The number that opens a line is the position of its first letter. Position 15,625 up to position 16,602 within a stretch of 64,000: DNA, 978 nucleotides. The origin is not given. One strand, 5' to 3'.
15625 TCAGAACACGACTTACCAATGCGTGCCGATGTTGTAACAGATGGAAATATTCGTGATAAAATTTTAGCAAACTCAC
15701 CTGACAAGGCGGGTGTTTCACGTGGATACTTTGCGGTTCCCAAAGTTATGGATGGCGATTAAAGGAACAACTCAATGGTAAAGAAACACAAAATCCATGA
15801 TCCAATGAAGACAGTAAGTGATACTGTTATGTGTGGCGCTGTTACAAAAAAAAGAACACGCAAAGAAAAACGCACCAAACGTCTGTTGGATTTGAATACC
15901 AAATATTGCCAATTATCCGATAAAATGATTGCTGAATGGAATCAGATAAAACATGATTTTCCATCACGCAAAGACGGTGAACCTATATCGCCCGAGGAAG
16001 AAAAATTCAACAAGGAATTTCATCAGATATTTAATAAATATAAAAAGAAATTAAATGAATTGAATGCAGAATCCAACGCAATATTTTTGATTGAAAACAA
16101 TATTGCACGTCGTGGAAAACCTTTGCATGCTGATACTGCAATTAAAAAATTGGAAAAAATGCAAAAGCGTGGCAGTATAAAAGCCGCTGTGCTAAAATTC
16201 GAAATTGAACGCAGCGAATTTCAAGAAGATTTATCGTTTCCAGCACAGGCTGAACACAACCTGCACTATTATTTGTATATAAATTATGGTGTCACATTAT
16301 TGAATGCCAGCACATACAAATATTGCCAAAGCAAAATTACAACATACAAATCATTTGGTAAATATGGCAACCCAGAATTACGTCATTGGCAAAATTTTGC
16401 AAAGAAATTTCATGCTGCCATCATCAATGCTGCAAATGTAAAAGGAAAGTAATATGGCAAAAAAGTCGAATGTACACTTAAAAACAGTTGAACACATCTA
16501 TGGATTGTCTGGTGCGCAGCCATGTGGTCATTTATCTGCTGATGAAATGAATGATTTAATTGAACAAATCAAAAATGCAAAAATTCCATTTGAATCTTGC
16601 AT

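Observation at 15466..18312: Two unknown genes wedged inside the gatC-gatA-gatB operon, one with an NLS-like basic tract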

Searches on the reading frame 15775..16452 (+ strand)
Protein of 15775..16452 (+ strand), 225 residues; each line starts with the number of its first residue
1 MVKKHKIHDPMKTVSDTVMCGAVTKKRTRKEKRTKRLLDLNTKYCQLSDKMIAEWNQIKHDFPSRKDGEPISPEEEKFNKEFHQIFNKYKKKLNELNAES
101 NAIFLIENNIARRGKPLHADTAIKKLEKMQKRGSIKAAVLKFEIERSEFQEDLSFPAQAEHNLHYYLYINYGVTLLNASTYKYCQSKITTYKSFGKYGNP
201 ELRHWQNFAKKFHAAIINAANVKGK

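Call 5: search_protein_families(library=pfam, proteins=[window:15775-16452:+], max_evalue=1)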
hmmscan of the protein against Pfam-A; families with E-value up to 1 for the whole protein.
window:15775-16452:+ (225 aa): 2 families
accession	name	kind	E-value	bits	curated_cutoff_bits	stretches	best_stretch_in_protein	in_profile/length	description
PF13874.11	Nup54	-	0.0077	16.7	30.5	1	28-102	65-135/140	Nucleoporin complex subunit 54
PF17618.7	SL4P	-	0.016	15.7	28.1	1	80-110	24-54/88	Uncharacterized Strongylid L4 protein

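Call 6: search_protein_families(library=ncbifam, proteins=[window:15775-16452:+], max_evalue=1)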
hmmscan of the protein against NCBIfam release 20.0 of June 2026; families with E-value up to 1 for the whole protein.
window:15775-16452:+ (225 aa): 0 families

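Call 7: search_protein_families(library=phrogs, proteins=[window:15775-16452:+], max_evalue=1)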
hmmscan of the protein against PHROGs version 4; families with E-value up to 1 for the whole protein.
window:15775-16452:+ (225 aa): 0 families

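Call 8: search_protein_families(library=padloc, proteins=[window:15775-16452:+], max_evalue=1)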
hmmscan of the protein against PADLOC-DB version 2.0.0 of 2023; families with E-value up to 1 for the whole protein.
window:15775-16452:+ (225 aa): 0 families

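Call 9: find_homologous_proteins(query=window:15775-16452:+, max_evalue=0.01)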
Query window:15775-16452:+ (225 aa): 33 proteins with E <= 0.01 among 246 candidates.
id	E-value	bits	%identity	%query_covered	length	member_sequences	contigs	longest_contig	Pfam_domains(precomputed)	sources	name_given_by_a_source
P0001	9.8e-132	455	90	100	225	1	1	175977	-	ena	-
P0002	2.0e-131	454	90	100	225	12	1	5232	-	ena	-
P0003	2.2e-130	451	90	100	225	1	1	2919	-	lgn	-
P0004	1.4e-129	448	89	100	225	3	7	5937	-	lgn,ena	-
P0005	1.9e-128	445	89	100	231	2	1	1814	-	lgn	-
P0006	9.8e-127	439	90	97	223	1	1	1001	-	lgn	-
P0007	4.3e-126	437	86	100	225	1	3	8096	-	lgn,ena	-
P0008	7.7e-126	436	89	97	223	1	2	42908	-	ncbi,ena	-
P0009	8.7e-126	436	87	100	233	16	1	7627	-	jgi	jgi:hypothetical protein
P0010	2.1e-121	422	84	100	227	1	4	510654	-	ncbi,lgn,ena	-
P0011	5.0e-107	375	78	97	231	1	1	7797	-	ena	-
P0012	9.9e-104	364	92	80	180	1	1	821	-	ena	-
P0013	1.7e-48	183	47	97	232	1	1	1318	-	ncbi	-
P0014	1.9e-47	180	46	97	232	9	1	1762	-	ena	-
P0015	6.7e-47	178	45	97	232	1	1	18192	-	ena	-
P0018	5.1e-44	169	45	97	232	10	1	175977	-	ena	-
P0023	2.0e-42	164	43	96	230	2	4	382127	-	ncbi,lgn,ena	-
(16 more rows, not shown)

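Call 11: find_encoding_contigs(protein=P0010, flank=8000, max_places=3)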
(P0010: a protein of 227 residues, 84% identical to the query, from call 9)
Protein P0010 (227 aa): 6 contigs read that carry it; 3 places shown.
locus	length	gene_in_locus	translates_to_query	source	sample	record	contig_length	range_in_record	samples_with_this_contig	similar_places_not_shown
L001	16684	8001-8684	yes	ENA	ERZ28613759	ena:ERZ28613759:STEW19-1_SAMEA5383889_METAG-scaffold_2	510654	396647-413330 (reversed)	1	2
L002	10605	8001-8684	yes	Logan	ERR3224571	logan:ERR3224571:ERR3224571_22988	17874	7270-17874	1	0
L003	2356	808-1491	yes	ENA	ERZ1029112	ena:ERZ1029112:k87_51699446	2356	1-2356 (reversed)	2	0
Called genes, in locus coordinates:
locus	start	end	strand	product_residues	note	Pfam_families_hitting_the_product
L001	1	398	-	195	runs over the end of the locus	PF02660:G3P_acyltransf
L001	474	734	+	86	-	-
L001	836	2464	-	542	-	PF00263:Secretin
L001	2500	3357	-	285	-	PF10671:TcpQ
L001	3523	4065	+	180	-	-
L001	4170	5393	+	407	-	PF19295:SufBD_N, PF01458:SUFBD_core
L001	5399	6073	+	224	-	PF02463:SMC_N, PF00005:ABC_tran, PF13304:AAA_21 (faint)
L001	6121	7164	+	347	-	PF01594:AI-2E_transport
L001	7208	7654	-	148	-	PF03652:RuvX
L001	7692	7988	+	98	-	PF02686:GatC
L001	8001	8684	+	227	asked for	-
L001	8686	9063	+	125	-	-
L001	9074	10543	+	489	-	PF01425:Amidase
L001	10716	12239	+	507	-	PF02934:GatB_N, PF02637:GatB_Yqey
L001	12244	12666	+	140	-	-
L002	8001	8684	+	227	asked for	-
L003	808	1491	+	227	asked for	-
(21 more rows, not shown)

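Call 12: find_encoding_contigs(protein=P0023, flank=8000, max_places=3)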
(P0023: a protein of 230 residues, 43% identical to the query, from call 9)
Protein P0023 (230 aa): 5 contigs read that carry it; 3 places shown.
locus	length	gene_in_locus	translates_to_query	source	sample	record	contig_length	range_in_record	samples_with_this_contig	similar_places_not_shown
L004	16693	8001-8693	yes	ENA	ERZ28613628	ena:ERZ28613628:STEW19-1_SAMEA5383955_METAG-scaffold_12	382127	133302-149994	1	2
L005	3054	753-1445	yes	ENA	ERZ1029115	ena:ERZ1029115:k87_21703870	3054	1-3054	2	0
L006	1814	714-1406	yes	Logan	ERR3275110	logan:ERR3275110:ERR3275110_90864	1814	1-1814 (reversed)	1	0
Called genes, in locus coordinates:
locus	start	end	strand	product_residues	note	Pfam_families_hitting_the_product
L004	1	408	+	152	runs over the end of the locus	-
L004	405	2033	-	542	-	PF00263:Secretin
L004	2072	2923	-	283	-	PF10671:TcpQ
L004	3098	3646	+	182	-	-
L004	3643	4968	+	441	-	PF19295:SufBD_N, PF01458:SUFBD_core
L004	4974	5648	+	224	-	PF02463:SMC_N, PF00005:ABC_tran, PF13304:AAA_21 (faint)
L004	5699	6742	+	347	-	PF01594:AI-2E_transport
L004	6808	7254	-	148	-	PF03652:RuvX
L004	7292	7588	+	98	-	PF02686:GatC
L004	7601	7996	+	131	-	-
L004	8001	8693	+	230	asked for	-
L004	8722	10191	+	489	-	PF01425:Amidase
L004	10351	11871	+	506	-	PF02934:GatB_N, PF02637:GatB_Yqey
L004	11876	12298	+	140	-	-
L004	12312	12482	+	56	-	-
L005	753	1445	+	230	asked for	-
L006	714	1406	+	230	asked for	-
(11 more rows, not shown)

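Call 13: find_encoding_contigs(protein=P0018, flank=8000, max_places=2)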
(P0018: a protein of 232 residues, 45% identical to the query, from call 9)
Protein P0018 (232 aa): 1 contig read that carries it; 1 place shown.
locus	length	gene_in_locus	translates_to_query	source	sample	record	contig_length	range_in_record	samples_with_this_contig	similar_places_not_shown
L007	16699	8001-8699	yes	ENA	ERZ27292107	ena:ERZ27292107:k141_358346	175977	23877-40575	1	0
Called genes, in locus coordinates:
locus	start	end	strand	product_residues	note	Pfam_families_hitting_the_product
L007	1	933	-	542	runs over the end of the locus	PF00263:Secretin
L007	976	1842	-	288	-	PF10671:TcpQ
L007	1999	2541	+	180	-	-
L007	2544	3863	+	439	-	PF19295:SufBD_N, PF01458:SUFBD_core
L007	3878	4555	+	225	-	PF02463:SMC_N (faint), PF00005:ABC_tran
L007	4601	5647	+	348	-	PF01594:AI-2E_transport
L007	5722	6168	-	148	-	PF03652:RuvX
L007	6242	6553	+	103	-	-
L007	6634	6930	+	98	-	PF02686:GatC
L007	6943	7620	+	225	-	-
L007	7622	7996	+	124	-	-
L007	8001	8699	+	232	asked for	-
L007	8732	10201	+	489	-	PF01425:Amidase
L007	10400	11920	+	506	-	PF02934:GatB_N, PF02637:GatB_Yqey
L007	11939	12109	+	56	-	-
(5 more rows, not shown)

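Call 14: find_encoding_contigs(protein=P0001, flank=8000, max_places=2)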
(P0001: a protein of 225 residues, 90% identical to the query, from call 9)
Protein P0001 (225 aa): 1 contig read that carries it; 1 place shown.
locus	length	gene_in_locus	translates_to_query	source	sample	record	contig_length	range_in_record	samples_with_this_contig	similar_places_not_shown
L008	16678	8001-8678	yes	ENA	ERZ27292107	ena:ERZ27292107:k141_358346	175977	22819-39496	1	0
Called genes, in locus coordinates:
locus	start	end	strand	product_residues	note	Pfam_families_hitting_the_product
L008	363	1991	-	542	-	PF00263:Secretin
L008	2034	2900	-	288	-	PF10671:TcpQ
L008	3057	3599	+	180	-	-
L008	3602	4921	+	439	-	PF19295:SufBD_N, PF01458:SUFBD_core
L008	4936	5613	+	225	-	PF02463:SMC_N (faint), PF00005:ABC_tran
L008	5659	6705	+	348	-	PF01594:AI-2E_transport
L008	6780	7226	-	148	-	PF03652:RuvX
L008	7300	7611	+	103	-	-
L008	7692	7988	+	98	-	PF02686:GatC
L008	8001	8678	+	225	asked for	-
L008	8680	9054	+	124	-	-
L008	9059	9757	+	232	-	-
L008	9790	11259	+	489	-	PF01425:Amidase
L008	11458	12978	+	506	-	PF02934:GatB_N, PF02637:GatB_Yqey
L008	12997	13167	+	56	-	-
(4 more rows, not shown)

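Call 25: find_related_loci(query=A1, collection=genome_contigs, flank=6000)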
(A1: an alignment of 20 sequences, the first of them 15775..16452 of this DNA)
Query A1 (225 aa) in genome_contigs; peptide patterns used: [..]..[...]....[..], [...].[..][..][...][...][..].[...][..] (x = any residue, [..] = any of these).
74 stretches matched a pattern; 9 encode a relative of the query (tblastn E <= 1e-3); 9 distinct loci.
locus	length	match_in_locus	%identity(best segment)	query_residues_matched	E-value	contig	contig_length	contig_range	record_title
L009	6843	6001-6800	89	1-218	3e-134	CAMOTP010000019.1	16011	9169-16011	MAG: uncultured Alphaproteobacteria bacterium isolate SRR873606_bin.101_metaWRAP_v1.3_MAG genome assembly, contig: NODE_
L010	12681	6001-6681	84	1-225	1e-130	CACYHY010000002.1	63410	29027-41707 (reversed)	MAG: uncultured proteobacterium isolate RUG11963 genome assembly, contig: RUG11963_asm_2, whole genome shotgun sequence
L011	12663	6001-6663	45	1-218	8e-55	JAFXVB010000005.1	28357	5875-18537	MAG: Alphaproteobacteria bacterium isolate RGIG6772 Sheep_Rumen-3__c152040, whole genome shotgun sequence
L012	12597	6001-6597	45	1-218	3e-51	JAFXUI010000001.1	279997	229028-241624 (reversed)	MAG: Alphaproteobacteria bacterium isolate RGIG6753 Sheep_Rumen-3__c249916, whole genome shotgun sequence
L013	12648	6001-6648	43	3-218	1e-49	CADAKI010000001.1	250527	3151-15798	MAG: uncultured proteobacterium isolate RUG13375 genome assembly, contig: RUG13375_asm_1, whole genome shotgun sequence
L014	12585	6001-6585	42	1-217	1e-44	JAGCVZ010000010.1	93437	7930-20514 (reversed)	MAG: Alphaproteobacteria bacterium isolate RGIG10173 Yak_Rumen-4__c1369944, whole genome shotgun sequence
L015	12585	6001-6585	42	1-220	1e-43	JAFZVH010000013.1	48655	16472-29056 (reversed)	MAG: Alphaproteobacteria bacterium isolate RGIG8130 Water_buffalos_Rumen-3__c618430, whole genome shotgun sequence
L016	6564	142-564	51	77-218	3e-41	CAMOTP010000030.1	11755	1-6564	MAG: uncultured Alphaproteobacteria bacterium isolate SRR873606_bin.101_metaWRAP_v1.3_MAG genome assembly, contig: NODE_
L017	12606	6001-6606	34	6-217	5e-31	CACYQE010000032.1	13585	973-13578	MAG: uncultured proteobacterium isolate RUG12172 genome assembly, contig: RUG12172_asm_32, whole genome shotgun sequence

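Call 27: predict_structure(alignment_id=A1)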
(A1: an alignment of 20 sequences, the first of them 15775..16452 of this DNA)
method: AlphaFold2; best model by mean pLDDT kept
length: 225 residues; sequences in the alignment: 20
mean_pLDDT: 86.4   pTM: 0.78
mean pLDDT of the five models: 86.4, 81.9, 81.1, 81.0, 78.7
residues with pLDDT >= 90: 126; 70-90: 82; 50-70: 11; < 50: 6
segments of 3 or more residues with pLDDT < 50: 1-4
pLDDT, mean of each block of 10 residues (from residue 1): 54 76 80 89 94 85 75 85 91 94 95 95 94 88 90 72 93 94 93 90 94 91 61
secondary structure, 60 per line:
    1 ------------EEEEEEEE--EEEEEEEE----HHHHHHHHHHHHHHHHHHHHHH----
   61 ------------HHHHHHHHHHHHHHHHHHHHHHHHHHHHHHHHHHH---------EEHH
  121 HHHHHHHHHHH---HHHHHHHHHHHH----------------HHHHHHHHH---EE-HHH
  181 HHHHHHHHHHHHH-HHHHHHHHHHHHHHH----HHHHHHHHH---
elements in order: E13-20 E23-30 H35-56 H73-107 H119-131 H135-146 H163-171 H178-193 H195-209 H214-222
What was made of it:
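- The AF2 model of A is confident (pLDDT 86, pTM 0.78, call 27).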

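Call 30: search_protein_representatives(alignment_id=A1)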
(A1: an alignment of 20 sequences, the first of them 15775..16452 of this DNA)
Query: 20 sequences, 220 profile positions. Proteins with E-value up to 0.001 (for the whole library): 52; up to 1e-10: 33; up to 1e-30: 17. The best 52 are listed.
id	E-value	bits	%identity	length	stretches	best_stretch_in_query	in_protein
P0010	4.8e-100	350.0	-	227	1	1-213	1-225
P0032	1.5e-76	273.2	-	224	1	1-219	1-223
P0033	3.0e-76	272.2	-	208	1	2-220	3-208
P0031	3.3e-74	265.5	-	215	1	1-216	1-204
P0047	1.6e-72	260.0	-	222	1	1-214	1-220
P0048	1.6e-71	256.7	-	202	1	1-210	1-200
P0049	4.0e-71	255.4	-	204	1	1-211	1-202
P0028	4.2e-61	222.7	-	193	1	5-215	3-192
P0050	7.0e-55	202.3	-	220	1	1-213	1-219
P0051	1.7e-54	201.0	-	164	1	37-215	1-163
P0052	5.5e-53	196.1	-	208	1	1-211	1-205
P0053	1.5e-48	181.6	-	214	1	3-214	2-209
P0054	3.5e-46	173.8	-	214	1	3-209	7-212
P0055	4.2e-42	160.5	-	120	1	1-130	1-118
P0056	2.1e-37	145.2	-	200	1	1-207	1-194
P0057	1.6e-32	129.2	-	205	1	32-211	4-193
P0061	9.3e-20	87.5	-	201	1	30-214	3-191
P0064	7.2e-17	78.0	-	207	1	30-220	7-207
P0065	8.6e-15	71.2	-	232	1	32-182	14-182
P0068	8.3e-13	64.7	-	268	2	23-133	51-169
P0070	1.1e-12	64.3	-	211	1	63-211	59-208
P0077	4.2e-10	55.9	-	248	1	39-169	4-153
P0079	6.1e-10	55.4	-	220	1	29-215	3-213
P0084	5.9e-08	48.9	-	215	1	30-214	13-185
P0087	6.0e-07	45.6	-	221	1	31-210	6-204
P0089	2.4e-06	43.6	-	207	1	31-214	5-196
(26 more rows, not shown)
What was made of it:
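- On GatCAB accessory subunit: The family is confined to one clade (calls 25, 30).
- The family is confined to a narrow set of metagenomes, with 52 representatives in 1.84 billion proteins (call 30).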

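Call 31: search_protein_families(library=pfam, proteins=[P0057, P0061, P0064, P0065, P0068, P0070, P0077, P0079, P0084, P0087], max_evalue=0.1)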
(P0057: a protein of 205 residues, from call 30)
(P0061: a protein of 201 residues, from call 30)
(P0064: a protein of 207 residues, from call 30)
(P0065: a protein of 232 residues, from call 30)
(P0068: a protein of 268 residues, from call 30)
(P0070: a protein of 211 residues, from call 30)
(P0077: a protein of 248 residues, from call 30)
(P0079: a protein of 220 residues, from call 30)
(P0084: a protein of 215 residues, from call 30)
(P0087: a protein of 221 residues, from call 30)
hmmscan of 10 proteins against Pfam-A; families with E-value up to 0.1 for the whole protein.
P0057 (205 aa): 2 families
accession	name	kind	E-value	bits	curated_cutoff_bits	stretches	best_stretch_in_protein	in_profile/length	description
PF25764.1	KIF21A_4th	-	0.0025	17.9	33.1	1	1-32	55-86/183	KIF21A-like domain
PF25785.1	TPR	-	0.064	14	27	1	3-31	17-45/110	Nucleoprotein TPR-like domain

P0061 (201 aa): 0 families

P0064 (207 aa): 1 family
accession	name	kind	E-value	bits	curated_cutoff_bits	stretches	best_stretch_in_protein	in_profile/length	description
PF17659.7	RADX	-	0.0086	14.4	33.4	1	93-178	714-800/848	RPA-related protein RADX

P0065 (232 aa): 3 families
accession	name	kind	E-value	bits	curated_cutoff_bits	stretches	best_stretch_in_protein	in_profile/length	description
PF03938.19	OmpH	-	0.0084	16.8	32.4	1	6-55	4-53/141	Outer membrane protein (OmpH-like)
PF24044.1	DUF7353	-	0.023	14.9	27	1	44-64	10-30/60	Domain of unknown function (DUF7353)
PF17776.6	NLRC4_HD2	-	0.091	13.7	33.1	0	72-154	35-110/121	NLRC4 helical domain HD2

P0068 (268 aa): 1 family
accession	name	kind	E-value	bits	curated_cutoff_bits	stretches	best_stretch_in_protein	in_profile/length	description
PF12685.13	SpoIIIAH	-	0.072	13.5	30.6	0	3-40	3-38/191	SpoIIIAH-like protein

P0070 (211 aa): 0 families

P0077 (248 aa): 0 families

P0079 (220 aa): 0 families

P0084 (215 aa): 0 families

P0087 (221 aa): 1 family
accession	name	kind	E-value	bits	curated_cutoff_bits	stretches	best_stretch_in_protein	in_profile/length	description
PF24531.2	ANC1_spectrin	-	0.074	13.9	27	1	148-206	37-90/95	Nuclear anchorage protein 1, spectrin repeat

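Call 41: fold_search(model_id=the predicted structure, library=viral)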
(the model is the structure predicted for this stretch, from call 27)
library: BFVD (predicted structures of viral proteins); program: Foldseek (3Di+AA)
matches with E <= 10: 220; with E <= 0.001: 0
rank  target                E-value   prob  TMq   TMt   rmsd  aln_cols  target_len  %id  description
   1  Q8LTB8                4.3e-01  0.38  0.14  0.35  10.7        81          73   17  Uncharacterized protein [Lactobacillus phage A2]
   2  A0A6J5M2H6            6.8e-01  0.16  0.19  0.25  12.2       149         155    8  Uncharacterized protein [uncultured Caudovirales phage]
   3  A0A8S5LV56            8.6e-01  0.18  0.21  0.28  10.7       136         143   12  Uncharacterized protein [Siphoviridae sp. ctFn287]
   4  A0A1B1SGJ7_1          8.6e-01  0.07  0.16  0.05  28.0       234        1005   12  (no name in the UniProt tables at hand)
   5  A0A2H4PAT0            9.1e-01  0.12  0.20  0.25  20.2       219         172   10  (no name in the UniProt tables at hand)
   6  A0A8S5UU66            9.1e-01  0.08  0.15  0.18  14.2       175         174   12  Uncharacterized protein [Myoviridae sp. ctvxP16]
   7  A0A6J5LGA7            9.6e-01  0.13  0.12  0.18  15.5        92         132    9  Uncharacterized protein [uncultured Caudovirales phage]
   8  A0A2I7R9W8            9.6e-01  0.08  0.16  0.11  21.2       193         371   13  (no name in the UniProt tables at hand)
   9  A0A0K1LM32            1.0e+00  0.10  0.13  0.16  12.3       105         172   14  Uncharacterized protein [Rhodobacter phage RcRhea]
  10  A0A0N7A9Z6            1.1e+00  0.16  0.18  0.10   9.0       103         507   17  (no name in the UniProt tables at hand)
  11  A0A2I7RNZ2            1.1e+00  0.13  0.14  0.20  17.1       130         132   16  (no name in the UniProt tables at hand)
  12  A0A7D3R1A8            1.1e+00  0.15  0.19  0.25   8.3       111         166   16  Uncharacterized protein [Fadolivirus FV1/VV64]
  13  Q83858                1.1e+00  0.14  0.16  0.03  13.1       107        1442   10  RNA Polymerase [Nilaparvata lugens reovirus]
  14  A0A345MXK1            1.2e+00  0.21  0.15  0.30  10.9        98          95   12  (no name in the UniProt tables at hand)
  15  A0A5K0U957            1.2e+00  0.14  0.10  0.17  12.7        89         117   12  Uncharacterized protein [Yasminevirus sp. GU-2018]
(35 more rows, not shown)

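Call 46: find_related_loci(query=A4, collection=viral_contigs, flank=8000)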
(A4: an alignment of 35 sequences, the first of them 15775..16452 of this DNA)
Query A4 (225 aa) in viral_contigs; peptide patterns used: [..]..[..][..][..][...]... (x = any residue, [..] = any of these).
9 stretches matched a pattern, but none encodes a relative of the query by tblastn (E <= 1e-3).

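Call 49: find_related_loci(query=A5, collection=metagenome_contigs, flank=6000)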
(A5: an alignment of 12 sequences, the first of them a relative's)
Query A5 (204 aa) in metagenome_contigs; peptide patterns used: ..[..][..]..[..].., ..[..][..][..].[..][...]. (x = any residue, [..] = any of these).
172 stretches matched a pattern; 10 encode a relative of the query (tblastn E <= 1e-3); 10 distinct loci.
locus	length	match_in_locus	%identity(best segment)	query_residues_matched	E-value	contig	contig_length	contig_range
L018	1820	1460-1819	47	1-120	2e-34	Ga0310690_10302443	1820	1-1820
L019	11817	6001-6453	40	58-204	3e-26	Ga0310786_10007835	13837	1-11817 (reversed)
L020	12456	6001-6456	39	57-204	1e-25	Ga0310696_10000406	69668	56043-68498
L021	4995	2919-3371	40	58-204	2e-25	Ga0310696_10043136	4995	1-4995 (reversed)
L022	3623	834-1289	40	57-204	4e-25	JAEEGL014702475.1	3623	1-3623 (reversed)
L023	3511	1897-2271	41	68-186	4e-23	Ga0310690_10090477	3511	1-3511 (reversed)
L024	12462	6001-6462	35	46-185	1e-21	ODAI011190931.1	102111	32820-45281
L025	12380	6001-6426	35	52-185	3e-21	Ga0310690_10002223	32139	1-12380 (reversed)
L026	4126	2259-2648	34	57-185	2e-13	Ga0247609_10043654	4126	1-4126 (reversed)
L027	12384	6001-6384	34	68-185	4e-13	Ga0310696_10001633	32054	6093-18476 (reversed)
